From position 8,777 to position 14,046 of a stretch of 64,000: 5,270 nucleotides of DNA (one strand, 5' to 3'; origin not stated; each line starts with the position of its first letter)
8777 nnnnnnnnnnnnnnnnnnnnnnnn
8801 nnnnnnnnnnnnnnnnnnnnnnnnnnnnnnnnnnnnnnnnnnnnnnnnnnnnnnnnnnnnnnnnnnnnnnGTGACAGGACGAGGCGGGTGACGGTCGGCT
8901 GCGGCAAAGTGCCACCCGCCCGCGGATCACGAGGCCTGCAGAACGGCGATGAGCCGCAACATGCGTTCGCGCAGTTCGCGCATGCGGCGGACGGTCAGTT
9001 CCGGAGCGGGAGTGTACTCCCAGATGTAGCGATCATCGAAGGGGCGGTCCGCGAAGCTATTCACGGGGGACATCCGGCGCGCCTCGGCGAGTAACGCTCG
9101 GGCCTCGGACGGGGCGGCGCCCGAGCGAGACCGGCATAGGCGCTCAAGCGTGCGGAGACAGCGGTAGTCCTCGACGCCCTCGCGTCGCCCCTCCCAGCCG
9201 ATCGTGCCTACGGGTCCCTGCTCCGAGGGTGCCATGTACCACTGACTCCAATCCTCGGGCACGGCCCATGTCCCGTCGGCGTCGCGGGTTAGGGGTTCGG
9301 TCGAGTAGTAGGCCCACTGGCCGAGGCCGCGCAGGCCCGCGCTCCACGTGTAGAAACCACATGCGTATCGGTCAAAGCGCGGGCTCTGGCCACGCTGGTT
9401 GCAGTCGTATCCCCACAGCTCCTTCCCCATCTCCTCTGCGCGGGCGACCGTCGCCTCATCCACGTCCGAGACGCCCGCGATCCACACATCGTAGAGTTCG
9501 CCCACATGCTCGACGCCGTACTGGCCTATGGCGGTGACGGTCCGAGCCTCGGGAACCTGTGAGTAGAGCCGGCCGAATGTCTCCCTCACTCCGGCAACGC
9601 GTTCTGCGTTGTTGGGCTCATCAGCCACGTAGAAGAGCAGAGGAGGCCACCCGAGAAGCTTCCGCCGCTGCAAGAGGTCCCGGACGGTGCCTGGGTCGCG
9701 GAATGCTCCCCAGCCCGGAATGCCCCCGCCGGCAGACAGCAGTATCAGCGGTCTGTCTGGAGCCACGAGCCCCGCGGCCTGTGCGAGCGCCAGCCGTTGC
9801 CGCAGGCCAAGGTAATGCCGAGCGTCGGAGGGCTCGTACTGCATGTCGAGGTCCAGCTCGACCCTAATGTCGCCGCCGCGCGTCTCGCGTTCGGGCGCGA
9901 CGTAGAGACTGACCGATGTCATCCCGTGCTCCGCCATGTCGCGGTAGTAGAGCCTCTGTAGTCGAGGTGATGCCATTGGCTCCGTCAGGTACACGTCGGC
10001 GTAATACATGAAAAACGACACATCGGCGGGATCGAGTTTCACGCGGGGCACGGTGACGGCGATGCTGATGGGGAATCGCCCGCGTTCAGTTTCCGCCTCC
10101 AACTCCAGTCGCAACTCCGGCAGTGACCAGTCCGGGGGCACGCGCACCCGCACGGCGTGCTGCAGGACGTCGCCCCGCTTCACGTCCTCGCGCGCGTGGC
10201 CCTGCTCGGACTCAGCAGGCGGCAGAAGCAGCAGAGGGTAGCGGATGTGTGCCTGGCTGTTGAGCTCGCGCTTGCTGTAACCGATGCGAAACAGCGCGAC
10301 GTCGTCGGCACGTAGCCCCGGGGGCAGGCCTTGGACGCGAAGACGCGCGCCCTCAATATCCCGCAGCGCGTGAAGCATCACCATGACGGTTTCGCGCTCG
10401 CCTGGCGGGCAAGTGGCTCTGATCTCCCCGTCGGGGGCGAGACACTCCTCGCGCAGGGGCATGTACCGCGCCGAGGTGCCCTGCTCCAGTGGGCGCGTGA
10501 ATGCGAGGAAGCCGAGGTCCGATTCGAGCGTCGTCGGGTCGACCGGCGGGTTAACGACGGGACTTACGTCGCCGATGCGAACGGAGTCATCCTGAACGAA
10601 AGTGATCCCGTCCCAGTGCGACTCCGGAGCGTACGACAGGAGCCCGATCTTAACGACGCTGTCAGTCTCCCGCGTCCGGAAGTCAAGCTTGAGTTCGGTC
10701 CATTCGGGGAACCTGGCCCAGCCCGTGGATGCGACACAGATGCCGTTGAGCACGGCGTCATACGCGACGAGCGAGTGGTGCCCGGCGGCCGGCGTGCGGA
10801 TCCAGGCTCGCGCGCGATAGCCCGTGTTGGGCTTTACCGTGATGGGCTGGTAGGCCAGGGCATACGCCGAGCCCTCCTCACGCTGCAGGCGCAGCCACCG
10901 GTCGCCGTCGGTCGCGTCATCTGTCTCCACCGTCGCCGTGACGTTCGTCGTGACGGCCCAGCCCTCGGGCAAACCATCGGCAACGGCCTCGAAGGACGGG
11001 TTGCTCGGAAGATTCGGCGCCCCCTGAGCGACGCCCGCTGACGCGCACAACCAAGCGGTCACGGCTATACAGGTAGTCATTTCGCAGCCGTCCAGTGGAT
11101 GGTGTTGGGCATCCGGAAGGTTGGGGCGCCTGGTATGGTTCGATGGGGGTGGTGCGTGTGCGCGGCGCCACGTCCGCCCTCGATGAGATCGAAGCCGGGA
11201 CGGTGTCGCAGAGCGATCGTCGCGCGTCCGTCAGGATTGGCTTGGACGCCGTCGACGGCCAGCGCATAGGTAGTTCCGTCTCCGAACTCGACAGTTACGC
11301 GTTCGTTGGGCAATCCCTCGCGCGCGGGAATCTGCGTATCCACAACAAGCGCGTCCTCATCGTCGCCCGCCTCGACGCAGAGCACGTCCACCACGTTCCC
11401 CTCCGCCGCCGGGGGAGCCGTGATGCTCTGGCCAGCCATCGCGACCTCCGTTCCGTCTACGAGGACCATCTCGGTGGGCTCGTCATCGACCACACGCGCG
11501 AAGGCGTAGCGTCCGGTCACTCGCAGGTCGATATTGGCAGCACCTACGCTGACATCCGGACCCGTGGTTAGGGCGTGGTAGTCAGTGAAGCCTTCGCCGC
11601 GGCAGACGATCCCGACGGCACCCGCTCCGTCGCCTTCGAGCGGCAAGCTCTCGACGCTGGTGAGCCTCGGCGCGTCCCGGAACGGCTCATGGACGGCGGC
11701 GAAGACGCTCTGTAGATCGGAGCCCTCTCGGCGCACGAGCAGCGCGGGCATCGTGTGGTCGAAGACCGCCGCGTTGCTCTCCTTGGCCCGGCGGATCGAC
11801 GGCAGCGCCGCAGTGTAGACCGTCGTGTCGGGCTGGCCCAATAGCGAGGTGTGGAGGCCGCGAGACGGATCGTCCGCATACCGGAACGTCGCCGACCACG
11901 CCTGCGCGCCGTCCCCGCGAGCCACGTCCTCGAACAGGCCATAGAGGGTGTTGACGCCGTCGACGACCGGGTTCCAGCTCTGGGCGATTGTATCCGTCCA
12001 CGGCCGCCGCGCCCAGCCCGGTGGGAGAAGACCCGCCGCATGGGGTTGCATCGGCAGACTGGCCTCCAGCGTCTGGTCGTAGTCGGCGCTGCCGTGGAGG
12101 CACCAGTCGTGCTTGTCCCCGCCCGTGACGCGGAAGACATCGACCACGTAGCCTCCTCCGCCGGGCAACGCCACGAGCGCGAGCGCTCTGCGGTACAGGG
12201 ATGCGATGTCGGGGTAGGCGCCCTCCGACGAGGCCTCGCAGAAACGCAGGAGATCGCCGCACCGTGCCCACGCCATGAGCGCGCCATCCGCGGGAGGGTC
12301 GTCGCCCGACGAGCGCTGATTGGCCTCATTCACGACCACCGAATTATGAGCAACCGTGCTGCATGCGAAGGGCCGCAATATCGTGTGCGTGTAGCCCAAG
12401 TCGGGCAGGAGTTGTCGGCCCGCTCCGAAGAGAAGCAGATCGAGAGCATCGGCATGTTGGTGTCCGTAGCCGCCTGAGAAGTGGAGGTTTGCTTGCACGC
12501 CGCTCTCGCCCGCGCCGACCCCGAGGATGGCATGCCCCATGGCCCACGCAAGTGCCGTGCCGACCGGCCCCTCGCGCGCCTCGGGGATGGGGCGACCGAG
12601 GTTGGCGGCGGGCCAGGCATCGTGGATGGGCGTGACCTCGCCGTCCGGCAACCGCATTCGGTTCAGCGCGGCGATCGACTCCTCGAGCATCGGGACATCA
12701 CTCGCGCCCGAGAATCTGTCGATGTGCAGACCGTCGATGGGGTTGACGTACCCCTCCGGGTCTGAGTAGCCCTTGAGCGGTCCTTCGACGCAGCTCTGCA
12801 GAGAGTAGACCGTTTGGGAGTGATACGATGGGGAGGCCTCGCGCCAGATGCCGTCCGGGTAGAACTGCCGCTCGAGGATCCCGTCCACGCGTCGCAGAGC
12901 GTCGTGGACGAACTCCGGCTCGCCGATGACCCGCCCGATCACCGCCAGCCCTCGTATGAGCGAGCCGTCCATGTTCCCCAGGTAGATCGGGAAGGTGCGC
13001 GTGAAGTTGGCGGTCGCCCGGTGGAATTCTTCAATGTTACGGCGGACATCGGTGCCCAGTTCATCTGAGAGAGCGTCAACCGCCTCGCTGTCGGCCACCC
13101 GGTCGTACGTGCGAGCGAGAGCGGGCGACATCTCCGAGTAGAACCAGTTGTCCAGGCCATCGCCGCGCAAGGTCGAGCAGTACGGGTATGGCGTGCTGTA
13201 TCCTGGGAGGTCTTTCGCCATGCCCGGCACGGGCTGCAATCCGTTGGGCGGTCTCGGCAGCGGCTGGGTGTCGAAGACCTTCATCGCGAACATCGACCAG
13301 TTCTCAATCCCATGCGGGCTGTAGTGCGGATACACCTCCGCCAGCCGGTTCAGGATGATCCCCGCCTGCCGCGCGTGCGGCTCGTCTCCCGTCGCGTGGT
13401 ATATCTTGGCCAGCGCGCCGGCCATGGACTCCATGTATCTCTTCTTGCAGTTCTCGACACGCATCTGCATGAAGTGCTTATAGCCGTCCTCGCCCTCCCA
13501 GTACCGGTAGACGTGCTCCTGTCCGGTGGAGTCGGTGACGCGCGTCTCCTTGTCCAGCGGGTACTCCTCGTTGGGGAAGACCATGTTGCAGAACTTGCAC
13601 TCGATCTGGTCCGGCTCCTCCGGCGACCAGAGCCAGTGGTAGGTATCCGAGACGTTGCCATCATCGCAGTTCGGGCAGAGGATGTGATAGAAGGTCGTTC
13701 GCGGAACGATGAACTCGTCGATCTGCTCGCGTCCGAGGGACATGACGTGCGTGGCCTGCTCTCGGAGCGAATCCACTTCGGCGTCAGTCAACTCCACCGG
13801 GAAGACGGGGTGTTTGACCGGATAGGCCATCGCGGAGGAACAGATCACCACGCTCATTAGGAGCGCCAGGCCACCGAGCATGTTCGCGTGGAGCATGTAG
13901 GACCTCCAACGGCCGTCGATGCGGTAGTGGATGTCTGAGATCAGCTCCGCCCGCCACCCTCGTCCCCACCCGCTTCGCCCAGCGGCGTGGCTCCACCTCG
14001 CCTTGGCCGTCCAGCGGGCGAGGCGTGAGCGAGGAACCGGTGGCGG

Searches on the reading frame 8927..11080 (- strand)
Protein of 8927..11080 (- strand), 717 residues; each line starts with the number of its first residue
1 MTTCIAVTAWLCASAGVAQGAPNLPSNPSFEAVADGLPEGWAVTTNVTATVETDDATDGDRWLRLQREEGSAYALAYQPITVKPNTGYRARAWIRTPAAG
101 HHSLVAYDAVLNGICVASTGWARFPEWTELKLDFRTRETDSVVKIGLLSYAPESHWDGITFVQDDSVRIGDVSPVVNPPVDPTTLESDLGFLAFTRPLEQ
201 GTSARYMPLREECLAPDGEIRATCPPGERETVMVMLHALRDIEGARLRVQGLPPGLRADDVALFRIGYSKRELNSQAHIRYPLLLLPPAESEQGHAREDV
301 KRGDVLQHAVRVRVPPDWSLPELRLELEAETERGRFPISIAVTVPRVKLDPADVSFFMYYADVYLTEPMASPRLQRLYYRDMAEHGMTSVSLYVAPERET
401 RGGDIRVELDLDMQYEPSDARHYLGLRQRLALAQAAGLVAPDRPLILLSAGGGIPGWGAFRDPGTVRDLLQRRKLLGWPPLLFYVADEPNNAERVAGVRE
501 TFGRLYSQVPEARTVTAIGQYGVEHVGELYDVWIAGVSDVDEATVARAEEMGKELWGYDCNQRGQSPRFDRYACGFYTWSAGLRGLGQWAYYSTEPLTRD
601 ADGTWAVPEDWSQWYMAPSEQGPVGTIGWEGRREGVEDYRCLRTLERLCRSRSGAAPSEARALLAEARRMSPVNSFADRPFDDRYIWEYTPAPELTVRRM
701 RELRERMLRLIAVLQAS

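Call 58: search_protein_families(library=pfam, proteins=[window:8927-11080:-], max_evalue=0.00001)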
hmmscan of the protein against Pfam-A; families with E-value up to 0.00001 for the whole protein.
window:8927-11080:- (717 aa): 1 family
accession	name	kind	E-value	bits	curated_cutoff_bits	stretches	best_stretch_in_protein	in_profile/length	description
PF13320.12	GH123_cat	-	1.4e-07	31.6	23.1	1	481-645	155-324/324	Glycoside hydrolase 123, catalytic domain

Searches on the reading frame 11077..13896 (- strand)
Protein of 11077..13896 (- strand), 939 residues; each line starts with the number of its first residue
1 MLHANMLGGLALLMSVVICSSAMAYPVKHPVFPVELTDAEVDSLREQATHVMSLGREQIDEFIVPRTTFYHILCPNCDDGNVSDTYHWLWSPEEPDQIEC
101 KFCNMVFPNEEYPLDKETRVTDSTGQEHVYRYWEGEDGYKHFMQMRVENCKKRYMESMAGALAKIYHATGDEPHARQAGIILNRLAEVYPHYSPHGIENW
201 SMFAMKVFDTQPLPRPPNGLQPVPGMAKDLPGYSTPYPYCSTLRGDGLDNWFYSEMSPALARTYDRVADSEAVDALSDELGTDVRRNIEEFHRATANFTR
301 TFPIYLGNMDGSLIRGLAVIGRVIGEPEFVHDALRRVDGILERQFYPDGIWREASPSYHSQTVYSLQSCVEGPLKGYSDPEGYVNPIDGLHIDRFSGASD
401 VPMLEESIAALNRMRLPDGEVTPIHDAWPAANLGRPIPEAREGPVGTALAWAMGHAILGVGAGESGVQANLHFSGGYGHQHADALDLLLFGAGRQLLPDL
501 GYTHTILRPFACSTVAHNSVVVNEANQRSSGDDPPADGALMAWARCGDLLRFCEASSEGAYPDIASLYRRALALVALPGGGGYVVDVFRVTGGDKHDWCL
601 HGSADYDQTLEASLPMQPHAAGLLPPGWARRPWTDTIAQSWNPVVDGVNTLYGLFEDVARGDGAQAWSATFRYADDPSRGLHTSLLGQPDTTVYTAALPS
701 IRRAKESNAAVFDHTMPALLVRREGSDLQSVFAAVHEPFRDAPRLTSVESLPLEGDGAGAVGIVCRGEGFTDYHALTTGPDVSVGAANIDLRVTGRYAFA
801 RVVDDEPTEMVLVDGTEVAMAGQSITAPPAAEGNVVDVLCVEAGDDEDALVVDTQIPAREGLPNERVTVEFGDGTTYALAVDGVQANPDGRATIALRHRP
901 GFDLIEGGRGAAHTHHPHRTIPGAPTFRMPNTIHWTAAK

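Call 58: search_protein_families(library=pfam, proteins=[window:11077-13896:-], max_evalue=0.00001)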
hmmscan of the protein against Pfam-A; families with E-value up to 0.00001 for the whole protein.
window:11077-13896:- (939 aa): 1 family
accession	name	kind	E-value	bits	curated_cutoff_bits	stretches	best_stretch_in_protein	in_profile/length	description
PF07940.18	Hepar_II_III_C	-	1.4e-07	31.7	24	1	474-601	34-164/237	Heparinase II/III-like, C-terminal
